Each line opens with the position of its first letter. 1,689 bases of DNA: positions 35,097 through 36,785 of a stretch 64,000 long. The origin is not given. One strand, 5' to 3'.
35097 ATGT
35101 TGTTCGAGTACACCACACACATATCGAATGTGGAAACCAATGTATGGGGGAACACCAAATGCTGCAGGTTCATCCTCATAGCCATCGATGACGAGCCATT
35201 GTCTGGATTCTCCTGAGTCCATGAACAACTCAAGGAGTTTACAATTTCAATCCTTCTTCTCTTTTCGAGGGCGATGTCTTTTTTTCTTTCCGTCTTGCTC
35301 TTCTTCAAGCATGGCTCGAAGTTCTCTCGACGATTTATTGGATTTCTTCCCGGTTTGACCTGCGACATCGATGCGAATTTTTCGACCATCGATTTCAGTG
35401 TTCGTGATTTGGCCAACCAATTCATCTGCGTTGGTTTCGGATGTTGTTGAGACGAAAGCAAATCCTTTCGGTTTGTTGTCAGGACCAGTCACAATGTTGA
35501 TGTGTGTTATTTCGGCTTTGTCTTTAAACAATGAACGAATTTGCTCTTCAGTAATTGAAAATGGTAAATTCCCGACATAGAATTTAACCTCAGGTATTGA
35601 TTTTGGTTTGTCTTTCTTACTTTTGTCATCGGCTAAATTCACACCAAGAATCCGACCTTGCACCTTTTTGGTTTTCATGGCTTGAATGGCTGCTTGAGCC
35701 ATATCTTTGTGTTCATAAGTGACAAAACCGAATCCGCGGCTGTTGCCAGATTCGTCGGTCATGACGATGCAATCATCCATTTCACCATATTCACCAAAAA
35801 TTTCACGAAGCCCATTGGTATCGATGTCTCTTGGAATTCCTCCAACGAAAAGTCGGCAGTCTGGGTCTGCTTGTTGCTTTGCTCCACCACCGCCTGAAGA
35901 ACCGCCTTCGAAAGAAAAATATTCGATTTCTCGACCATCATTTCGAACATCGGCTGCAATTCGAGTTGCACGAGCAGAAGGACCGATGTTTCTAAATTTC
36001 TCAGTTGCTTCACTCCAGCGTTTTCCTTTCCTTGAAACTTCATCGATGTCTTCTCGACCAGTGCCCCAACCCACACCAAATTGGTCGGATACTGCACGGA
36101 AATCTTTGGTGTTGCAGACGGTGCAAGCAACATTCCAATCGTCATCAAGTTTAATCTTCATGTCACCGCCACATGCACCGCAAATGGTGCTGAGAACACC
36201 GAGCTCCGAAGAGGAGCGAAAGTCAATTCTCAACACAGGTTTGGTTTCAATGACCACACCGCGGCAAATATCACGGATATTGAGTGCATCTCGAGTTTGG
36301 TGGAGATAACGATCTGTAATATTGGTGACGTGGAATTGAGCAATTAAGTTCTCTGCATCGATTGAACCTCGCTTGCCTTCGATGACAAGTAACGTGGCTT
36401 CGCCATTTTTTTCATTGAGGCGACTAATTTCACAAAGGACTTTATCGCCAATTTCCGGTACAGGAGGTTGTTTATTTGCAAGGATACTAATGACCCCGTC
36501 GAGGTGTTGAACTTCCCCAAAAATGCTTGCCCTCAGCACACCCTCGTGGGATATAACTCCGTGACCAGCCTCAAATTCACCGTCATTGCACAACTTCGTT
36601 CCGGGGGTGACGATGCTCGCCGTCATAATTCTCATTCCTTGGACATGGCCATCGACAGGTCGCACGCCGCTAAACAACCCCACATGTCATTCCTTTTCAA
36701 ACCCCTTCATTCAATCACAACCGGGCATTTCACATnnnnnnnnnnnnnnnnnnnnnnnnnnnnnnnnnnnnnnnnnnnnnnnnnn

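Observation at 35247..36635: Exosome cap subunit Csl4 fused in frame to two eukaryote-style RRM domains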

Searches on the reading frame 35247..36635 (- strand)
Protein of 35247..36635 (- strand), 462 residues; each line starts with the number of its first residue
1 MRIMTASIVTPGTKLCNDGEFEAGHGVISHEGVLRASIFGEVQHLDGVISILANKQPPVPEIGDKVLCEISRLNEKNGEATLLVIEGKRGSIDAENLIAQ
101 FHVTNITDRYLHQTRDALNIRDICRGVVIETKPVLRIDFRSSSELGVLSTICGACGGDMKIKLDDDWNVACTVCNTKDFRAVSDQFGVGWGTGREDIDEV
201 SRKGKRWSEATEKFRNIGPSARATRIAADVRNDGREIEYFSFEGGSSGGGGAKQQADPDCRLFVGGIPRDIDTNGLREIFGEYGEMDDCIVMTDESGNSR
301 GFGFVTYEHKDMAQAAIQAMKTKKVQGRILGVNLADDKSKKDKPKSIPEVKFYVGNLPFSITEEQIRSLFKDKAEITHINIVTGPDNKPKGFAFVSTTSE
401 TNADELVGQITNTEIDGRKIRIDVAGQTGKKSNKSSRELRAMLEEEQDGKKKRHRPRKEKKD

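Call 3: search_protein_families(library=pfam, proteins=[window:35247-36635:-], max_evalue=0.01)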
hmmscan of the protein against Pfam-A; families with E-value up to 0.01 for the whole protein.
window:35247-36635:- (462 aa): 5 families
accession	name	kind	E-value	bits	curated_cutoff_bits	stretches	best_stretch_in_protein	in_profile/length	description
PF00076.28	RRM_1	-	4.2e-36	123.1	20.7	2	262-328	1-67/70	RNA recognition motif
PF14382.12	ECR1_N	-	1.4e-09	38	27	1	8-43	1-36/38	Exosome complex exonuclease RRP4 N-terminal region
PF16367.11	RRM_7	-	6.3e-09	36.1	27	1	260-324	2-73/94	RNA recognition motif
PF16842.11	RRM_occluded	-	9.4e-05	22.7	30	1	355-422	7-70/79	Occluded RNA-recognition motif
PF08206.17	OB_RNB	-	0.006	16.7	24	0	297-312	5-19/58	Ribonuclease B OB domain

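Call 4: search_protein_families(library=ncbifam, proteins=[window:35247-36635:-], max_evalue=0.01)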
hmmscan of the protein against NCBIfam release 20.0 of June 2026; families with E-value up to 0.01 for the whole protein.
window:35247-36635:- (462 aa): 10 families
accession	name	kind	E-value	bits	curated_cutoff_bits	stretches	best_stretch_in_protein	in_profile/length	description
TIGR01622.1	SF-CC1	subfamily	3.9e-30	105.3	231.65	2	340-455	210-328/500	splicing factor, CC1-like family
NF034126.3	PRK09521.1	equivalog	4.7e-28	98.2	90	1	8-186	2-178/180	exosome complex RNA-binding protein Csl4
NF058537.1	Rbp_regulator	equivalog_domain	5.6e-28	97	100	2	262-338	2-79/79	RNA-binding regulator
TIGR01628.1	PABP-1234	subfamily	6.3e-28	98.3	497.1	1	262-455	91-284/595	polyadenylate binding protein, human types 1, 2, 3, 4 family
TIGR01642.1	U2AF_lg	subfamily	4.1e-17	61.9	310.3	2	252-341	289-379/510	U2 snRNP auxilliary factor, large subunit, splicing factor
TIGR01648.1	hnRNP-R-Q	subfamily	9.7e-17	61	317.85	2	255-337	54-137/577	hnRNP-R, Q splicing factor family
TIGR01659.1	sex-lethal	subfamily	6.3e-16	58.9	486.2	1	240-430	88-277/346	sex-lethal family splicing factor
TIGR01661.1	ELAV_HUD_SF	subfamily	1.3e-13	51.3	279.1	1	260-446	4-186/351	ELAV/HuD family splicing factor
TIGR01645.1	half-pint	subfamily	1.6e-08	33.8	443.95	1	261-332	203-274/607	poly-U binding splicing factor, half-pint family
NF003181.1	PRK04163.1-1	equivalog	0.0035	16.5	200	1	7-73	3-69/221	exosome complex RNA-binding protein Rrp4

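Call 5: find_homologous_proteins(query=window:35247-36635:-)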
Query window:35247-36635:- (462 aa): 1026 proteins with E <= 0.001 among 8000 candidates; the best 120 are listed.
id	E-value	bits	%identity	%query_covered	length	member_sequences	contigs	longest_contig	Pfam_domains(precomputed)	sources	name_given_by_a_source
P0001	0.0e+0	1039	100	100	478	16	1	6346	PF00076.29,PF14382.13,PF16367.12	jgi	-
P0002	6.6e-239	811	77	99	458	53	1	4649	PF00076.29,PF14382.13,PF16842.12,PF16367.12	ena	-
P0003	5.9e-198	676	67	96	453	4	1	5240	PF00076.29,PF16367.12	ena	-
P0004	2.4e-136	473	47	97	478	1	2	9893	PF03880.22,PF00076.29,PF14382.13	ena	-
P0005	3.0e-136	473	47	97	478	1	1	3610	PF03880.22,PF00076.29,PF14382.13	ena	-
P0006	6.8e-135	469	48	99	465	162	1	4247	PF00076.29,PF14382.13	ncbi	-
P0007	4.2e-134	466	47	97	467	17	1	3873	PF00076.29,PF14382.13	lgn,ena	-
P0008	6.0e-134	465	48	100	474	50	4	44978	PF00076.29,PF14382.13,PF16367.12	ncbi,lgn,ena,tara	tara:strand:+ start:7152 stop:8576 length:1425 start_codon:yes stop_codon:yes gene_type:complete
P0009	1.5e-133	464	47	98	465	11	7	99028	PF00076.29,PF14382.13,PF16367.12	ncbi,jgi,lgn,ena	-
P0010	2.2e-133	464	46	97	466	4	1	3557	PF00076.29,PF14382.13,PF16367.12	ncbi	-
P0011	2.6e-133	463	47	100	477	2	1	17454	PF00076.29,PF14382.13,PF16842.12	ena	-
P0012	3.2e-133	463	48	99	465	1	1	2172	PF00076.29,PF14382.13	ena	-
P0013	4.4e-133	463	47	97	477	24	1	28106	PF00076.29,PF14382.13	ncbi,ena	-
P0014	6.1e-133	462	48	99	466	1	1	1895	PF00076.29,PF14382.13,PF16842.12,PF16367.12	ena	-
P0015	7.0e-133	462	47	100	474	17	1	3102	PF00076.29,PF14382.13,PF16367.12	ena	-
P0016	1.0e-132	461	46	97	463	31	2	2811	PF00076.29,PF14382.13,PF16842.12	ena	-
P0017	1.2e-132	461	46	96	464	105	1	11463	PF00076.29,PF14382.13,PF16367.12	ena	-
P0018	1.2e-132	461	47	92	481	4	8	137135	PF00076.29,PF14382.13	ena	-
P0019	1.9e-132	461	46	99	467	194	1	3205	PF00076.29,PF16367.12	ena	-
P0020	2.0e-132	460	46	97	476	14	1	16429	PF00076.29,PF14382.13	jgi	jgi:nucleolin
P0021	2.7e-132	460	46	97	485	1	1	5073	PF03880.22,PF00076.29,PF14382.13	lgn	-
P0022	3.4e-132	460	47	97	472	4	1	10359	PF00076.29,PF14382.13,PF16842.12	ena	-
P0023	6.3e-132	459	47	100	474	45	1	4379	PF00076.29,PF14382.13,PF16367.12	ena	-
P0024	7.8e-132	459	45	97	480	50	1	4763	PF00076.29,PF14382.13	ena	-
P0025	8.3e-132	458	46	97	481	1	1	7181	PF00076.29,PF14382.13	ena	-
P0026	1.2e-131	458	46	99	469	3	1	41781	PF00076.29,PF14382.13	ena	-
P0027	1.5e-131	458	46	97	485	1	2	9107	PF03880.22,PF00076.29,PF14382.13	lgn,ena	-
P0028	1.8e-131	457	46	97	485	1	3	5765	PF03880.22,PF00076.29,PF14382.13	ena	-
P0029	2.2e-131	457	46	97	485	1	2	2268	PF03880.22,PF00076.29,PF14382.13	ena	-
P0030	2.4e-131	457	46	100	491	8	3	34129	PF00076.29,PF14382.13,PF16842.12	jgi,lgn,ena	-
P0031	2.7e-131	457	47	92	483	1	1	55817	PF00076.29,PF14382.13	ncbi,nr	ncbi:MAG: hypothetical protein CMB34_03655 [Euryarchaeota archaeon]|nr:hypothetical protein [Euryarc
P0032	2.8e-131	457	46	97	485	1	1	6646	PF03880.22,PF00076.29,PF14382.13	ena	-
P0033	2.9e-131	457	46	97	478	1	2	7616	PF00076.29,PF14382.13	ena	-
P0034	3.4e-131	456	46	97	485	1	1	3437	PF03880.22,PF00076.29,PF14382.13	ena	-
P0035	3.8e-131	456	46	96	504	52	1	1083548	PF00076.29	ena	-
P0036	4.2e-131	456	46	97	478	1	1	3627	PF00076.29,PF14382.13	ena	-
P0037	4.4e-131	456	46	97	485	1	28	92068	PF03880.22,PF00076.29,PF14382.13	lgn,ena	-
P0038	4.4e-131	456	46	97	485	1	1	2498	PF03880.22,PF00076.29,PF14382.13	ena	-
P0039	5.3e-131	456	45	100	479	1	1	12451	PF00076.29,PF14382.13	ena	-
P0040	5.4e-131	456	47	97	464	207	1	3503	PF00076.29,PF14382.13,PF16842.12,PF16367.12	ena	-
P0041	5.4e-131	456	45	97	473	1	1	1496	PF00076.29,PF14382.13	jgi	-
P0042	5.4e-131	456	46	97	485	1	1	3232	PF03880.22,PF00076.29,PF14382.13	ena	-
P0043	5.9e-131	456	46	97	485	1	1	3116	PF03880.22,PF00076.29,PF14382.13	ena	-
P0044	6.8e-131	455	46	97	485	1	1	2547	PF03880.22,PF00076.29,PF14382.13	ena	-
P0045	6.8e-131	455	46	97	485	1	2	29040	PF03880.22,PF00076.29,PF14382.13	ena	-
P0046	7.2e-131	455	46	97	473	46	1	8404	PF00076.29,PF14382.13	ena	-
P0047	8.0e-131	455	46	97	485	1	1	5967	PF03880.22,PF00076.29,PF14382.13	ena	-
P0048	8.4e-131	455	46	97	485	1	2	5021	PF03880.22,PF00076.29,PF14382.13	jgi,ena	-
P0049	8.8e-131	455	45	97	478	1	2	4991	PF00076.29,PF14382.13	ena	-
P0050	9.4e-131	455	46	97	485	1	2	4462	PF03880.22,PF00076.29,PF14382.13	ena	-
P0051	9.8e-131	455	48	92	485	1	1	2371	PF03880.22,PF00076.29,PF14382.13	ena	-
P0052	1.1e-130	455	46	97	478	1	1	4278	PF00076.29,PF14382.13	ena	-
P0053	1.2e-130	455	46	97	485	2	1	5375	PF00076.29,PF14382.13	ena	-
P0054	1.3e-130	454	47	97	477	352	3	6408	PF00076.29,PF14382.13,PF16842.12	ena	-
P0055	1.4e-130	454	46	97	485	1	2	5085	PF00076.29,PF14382.13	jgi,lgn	jgi:nucleolin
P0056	1.5e-130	454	46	97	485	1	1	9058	PF00076.29,PF14382.13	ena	-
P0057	1.5e-130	454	46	97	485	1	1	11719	PF00076.29,PF14382.13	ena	-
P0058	1.6e-130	454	45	99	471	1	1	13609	PF00076.29,PF14382.13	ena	-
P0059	1.7e-130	454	46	97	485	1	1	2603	PF00076.29,PF14382.13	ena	-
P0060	1.8e-130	454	46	97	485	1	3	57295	PF00076.29,PF14382.13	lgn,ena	-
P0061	1.8e-130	454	46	97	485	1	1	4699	PF00076.29,PF14382.13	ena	-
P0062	1.8e-130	454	46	97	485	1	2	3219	PF03880.22,PF00076.29,PF14382.13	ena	-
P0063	1.9e-130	454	46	97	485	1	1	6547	PF00076.29,PF14382.13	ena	-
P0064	2.0e-130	454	46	97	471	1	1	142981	PF00076.29,PF14382.13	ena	-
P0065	2.0e-130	454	46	97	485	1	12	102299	PF00076.29,PF14382.13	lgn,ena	-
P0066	2.1e-130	454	46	97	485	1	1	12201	PF00076.29,PF14382.13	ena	-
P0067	2.2e-130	454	46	97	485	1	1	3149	PF03880.22,PF00076.29,PF14382.13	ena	-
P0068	2.4e-130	454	46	97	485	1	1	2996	PF00076.29,PF14382.13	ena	-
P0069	2.5e-130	454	46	99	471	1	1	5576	PF00076.29,PF14382.13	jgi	-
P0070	2.5e-130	454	46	97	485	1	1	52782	PF03880.22,PF00076.29,PF14382.13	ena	-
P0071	2.7e-130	453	46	97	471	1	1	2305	PF00076.29,PF14382.13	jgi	-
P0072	2.8e-130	453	46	97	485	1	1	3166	PF03880.22,PF00076.29,PF14382.13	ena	-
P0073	2.9e-130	453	45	97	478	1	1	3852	PF00076.29,PF14382.13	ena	-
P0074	3.1e-130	453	47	100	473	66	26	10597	PF00076.29,PF14382.13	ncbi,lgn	-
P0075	3.6e-130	453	46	97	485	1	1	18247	PF00076.29,PF14382.13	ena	-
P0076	4.2e-130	453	46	99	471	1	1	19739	PF00076.29,PF14382.13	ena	-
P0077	4.3e-130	453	45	97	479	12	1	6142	PF00076.29,PF14382.13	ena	-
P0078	4.6e-130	453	46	100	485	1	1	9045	PF03880.22,PF00076.29,PF14382.13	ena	-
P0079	5.4e-130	452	48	96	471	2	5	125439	PF00076.29,PF28441.1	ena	-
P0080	5.8e-130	452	45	99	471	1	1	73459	PF00076.29,PF14382.13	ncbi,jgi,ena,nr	ncbi:MAG: exosome complex RNA-binding protein Csl4 [Candidatus Poseidonia sp.]|nr:exosome complex RN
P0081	6.7e-130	452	45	99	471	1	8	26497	PF00076.29,PF14382.13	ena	-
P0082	7.0e-130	452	46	97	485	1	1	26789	PF00076.29,PF14382.13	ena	-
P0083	7.1e-130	452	46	97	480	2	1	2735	PF00076.29,PF14382.13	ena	-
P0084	7.4e-130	452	46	97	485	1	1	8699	PF00076.29,PF14382.13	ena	-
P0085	7.5e-130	452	46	96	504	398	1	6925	PF00076.29,PF14382.13,PF16367.12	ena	-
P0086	8.0e-130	452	45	97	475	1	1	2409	PF00076.29,PF14382.13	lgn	-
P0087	8.7e-130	452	46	97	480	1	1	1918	PF00076.29,PF14382.13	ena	-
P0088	1.0e-129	452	47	97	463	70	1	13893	PF00076.29,PF14382.13,PF16367.12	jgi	-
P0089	1.6e-129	451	46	97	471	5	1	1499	PF00076.29,PF14382.13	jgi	-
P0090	1.6e-129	451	46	97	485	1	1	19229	PF00076.29,PF14382.13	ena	-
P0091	1.9e-129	451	45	97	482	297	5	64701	PF00076.29,PF14382.13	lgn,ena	-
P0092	1.9e-129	451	48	92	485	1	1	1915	PF03880.22,PF00076.29,PF14382.13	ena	-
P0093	2.2e-129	450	46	100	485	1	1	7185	PF00076.29,PF14382.13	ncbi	-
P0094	2.3e-129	450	47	92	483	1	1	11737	PF00076.29,PF14382.13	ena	-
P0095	3.0e-129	450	47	91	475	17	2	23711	PF00076.29,PF14382.13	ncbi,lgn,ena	-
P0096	3.8e-129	450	47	99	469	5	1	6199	PF00076.29,PF14382.13,PF16842.12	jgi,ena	-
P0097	3.8e-129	450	45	97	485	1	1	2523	PF00076.29,PF14382.13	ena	-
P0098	4.1e-129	450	45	97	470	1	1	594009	PF00076.29,PF14382.13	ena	-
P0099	4.6e-129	449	46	97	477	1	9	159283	PF03880.22,PF00076.29,PF14382.13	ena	-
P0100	5.5e-129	449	46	97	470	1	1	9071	PF00076.29,PF14382.13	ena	-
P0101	6.4e-129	449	47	92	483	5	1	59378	PF00076.29,PF14382.13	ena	-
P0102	6.7e-129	449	46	97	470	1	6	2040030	PF00076.29,PF14382.13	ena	-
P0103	6.9e-129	449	46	97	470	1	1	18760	PF00076.29,PF14382.13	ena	-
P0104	7.0e-129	449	48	97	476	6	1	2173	PF00076.29,PF14382.13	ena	-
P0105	9.0e-129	448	45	97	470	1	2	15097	PF00076.29,PF14382.13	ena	-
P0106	9.4e-129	448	46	97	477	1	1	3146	PF03880.22,PF00076.29,PF14382.13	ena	-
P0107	1.0e-128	448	45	97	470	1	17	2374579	PF00076.29,PF14382.13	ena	-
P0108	1.0e-128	448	45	97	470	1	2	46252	PF00076.29,PF14382.13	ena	-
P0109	1.0e-128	448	46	97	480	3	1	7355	PF00076.29,PF14382.13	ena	-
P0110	1.0e-128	448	47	97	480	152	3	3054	PF00076.29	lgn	-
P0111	1.1e-128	448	45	97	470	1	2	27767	PF00076.29,PF14382.13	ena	-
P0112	1.1e-128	448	46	97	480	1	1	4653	PF00076.29,PF14382.13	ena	-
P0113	1.2e-128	448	45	97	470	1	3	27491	PF00076.29,PF14382.13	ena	-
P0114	1.3e-128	448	47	97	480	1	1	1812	PF00076.29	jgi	-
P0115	1.4e-128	448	47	97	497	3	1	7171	PF00076.29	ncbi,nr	ncbi:MAG: exosome complex RNA-binding protein Csl4 [Euryarchaeota archaeon]|nr:exosome complex RNA-b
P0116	1.5e-128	448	47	97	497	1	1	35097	PF00076.29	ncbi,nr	ncbi:MAG: exosome complex RNA-binding protein Csl4 [Euryarchaeota archaeon]|nr:exosome complex RNA-b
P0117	1.8e-128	447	46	97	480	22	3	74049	PF00076.29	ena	-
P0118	1.9e-128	447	46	99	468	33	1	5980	PF00076.29,PF14382.13,PF16367.12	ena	-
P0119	2.3e-128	447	45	97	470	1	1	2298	PF00076.29,PF14382.13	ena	-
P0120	2.4e-128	447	45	97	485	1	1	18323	PF03880.22,PF00076.29,PF14382.13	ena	-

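Call 10: find_related_loci(query=window:35247-36635:-, collection=genome_contigs, flank=6000)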
Query window:35247-36635:- (462 aa) in genome_contigs; peptide patterns used: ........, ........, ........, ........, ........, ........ (x = any residue, [..] = any of these).
85 stretches matched a pattern; 6 encode a relative of the query (tblastn E <= 1e-3); 6 distinct loci.
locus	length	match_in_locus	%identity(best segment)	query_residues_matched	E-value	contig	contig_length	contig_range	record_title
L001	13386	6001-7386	96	1-462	0e+0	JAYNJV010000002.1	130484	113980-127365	MAG: Candidatus Poseidoniales archaeon isolate 139543_S12_metabat_bins_sens.tsv.041 NODE_33_length_130484_cov_36.681298,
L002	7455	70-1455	90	1-462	0e+0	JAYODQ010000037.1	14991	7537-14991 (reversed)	MAG: Candidatus Poseidoniales archaeon isolate 139553_S155_concoct_bins.tsv.217 NODE_4922_length_14991_cov_15.566283, wh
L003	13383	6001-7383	77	1-462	0e+0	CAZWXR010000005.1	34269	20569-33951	MAG TPA_asm: uncultured Candidatus Poseidoniales archaeon isolate SRP134809_co1_512 genome assembly, contig: NODE_2220_l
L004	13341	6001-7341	77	1-448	0e+0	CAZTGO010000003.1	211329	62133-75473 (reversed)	MAG TPA_asm: uncultured Candidatus Poseidoniales archaeon isolate binchicken_co293_46 genome assembly, contig: NODE_18_l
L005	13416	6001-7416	48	1-462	5e-138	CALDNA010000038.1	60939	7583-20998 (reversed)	MAG TPA_asm: uncultured euryarchaeote isolate ERR599035_bin.45_CONCOCT_v1.1_MAG genome assembly, contig: ERZ840559.104,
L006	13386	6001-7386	47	1-448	2e-126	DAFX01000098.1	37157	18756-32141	MAG TPA_asm: Euryarchaeota archaeon UBA433 UBA433_contig_7154, whole genome shotgun sequence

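Call 29: search_solved_structures(query=window:35247-36626:-, max_evalue=0.001, show_alignments=0)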
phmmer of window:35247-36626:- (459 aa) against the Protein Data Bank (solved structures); distinct sequences matched with E-value up to 0.001: 275 (the best 60 are shown).
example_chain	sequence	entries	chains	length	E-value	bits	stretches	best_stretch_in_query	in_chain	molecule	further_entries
6r5k_D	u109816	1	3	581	6.6e-30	107.6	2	258-429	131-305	Polyadenylate-binding protein, cytoplasmic and nuclear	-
9cb5_A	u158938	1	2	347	6.9e-28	101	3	259-429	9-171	Nucleolin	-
5en1_A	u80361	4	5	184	2e-22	83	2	251-342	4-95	Heterogeneous nuclear ribonucleoproteins A2/B1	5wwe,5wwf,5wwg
5ho4_A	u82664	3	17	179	3.6e-22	82.1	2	258-312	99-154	Heterogeneous nuclear ribonucleoproteins A2/B1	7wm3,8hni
2lyv_A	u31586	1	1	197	1e-21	80.6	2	250-341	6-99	Heterogeneous nuclear ribonucleoprotein A1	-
5x8p_v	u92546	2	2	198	1.2e-21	80.5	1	243-421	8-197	protein cS22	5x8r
6dcl_A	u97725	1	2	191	1.5e-21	80.1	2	253-341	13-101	Heterogeneous nuclear ribonucleoprotein A1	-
9f4d_A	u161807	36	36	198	1.7e-21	79.9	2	254-341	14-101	Heterogeneous nuclear ribonucleoprotein A1, N-terminally processed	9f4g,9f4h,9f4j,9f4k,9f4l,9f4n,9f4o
8rzv_A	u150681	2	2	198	1.8e-21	79.8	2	254-341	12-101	Heterogeneous nuclear ribonucleoprotein A1, N-terminally processed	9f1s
5mmj_v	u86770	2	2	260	2.2e-21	79.5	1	242-421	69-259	30S ribosomal protein 2, chloroplastic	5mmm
9gea_A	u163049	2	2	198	2.5e-21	79.4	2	257-341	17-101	Heterogeneous nuclear ribonucleoprotein A1, N-terminally processed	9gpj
9vva_A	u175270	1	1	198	2.6e-21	79.3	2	257-341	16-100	Heterogeneous nuclear ribonucleoprotein A1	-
4yoe_A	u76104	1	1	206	2.6e-21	79.3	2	256-341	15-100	Heterogeneous nuclear ribonucleoprotein A1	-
1l3k_A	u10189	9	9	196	2.7e-21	79.2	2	257-341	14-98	HETEROGENEOUS NUCLEAR RIBONUCLEOPROTEIN A1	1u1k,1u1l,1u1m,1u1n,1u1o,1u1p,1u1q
1pgz_A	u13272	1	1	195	2.7e-21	79.2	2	257-341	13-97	Heterogeneous nuclear ribonucleoprotein A1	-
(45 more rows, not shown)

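Call 32: search_protein_representatives(protein=window:35247-36635:-)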
Query: 462 residues. Proteins with E-value up to 0.001 (for the whole library): 29042; up to 1e-10: 6701; up to 1e-30: 82. The best 150 are listed.
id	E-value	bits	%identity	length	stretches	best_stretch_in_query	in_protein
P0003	1.9e-198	676.4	66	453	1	4-457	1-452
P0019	5.9e-133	460.5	47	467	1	4-460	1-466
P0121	3.8e-104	365.6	31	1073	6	244-425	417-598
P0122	7.0e-83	295.5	35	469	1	3-452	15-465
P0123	8.2e-80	285.4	43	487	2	4-345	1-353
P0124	1.9e-79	284.2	33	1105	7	257-426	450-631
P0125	2.3e-76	274.0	36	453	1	5-448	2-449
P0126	2.4e-69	250.9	80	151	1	312-462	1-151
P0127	1.0e-67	245.5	36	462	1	3-448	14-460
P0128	9.0e-67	242.4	27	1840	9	222-422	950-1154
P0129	7.2e-57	209.7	34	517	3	257-425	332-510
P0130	6.3e-56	206.6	39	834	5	251-351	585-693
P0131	4.0e-55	204.0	38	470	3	7-340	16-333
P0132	4.6e-55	203.8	31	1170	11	261-340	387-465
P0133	2.2e-53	198.3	37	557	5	259-348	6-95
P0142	1.2e-40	156.3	39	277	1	10-239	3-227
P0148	5.7e-39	150.7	35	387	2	8-230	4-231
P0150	1.7e-38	149.2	34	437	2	8-255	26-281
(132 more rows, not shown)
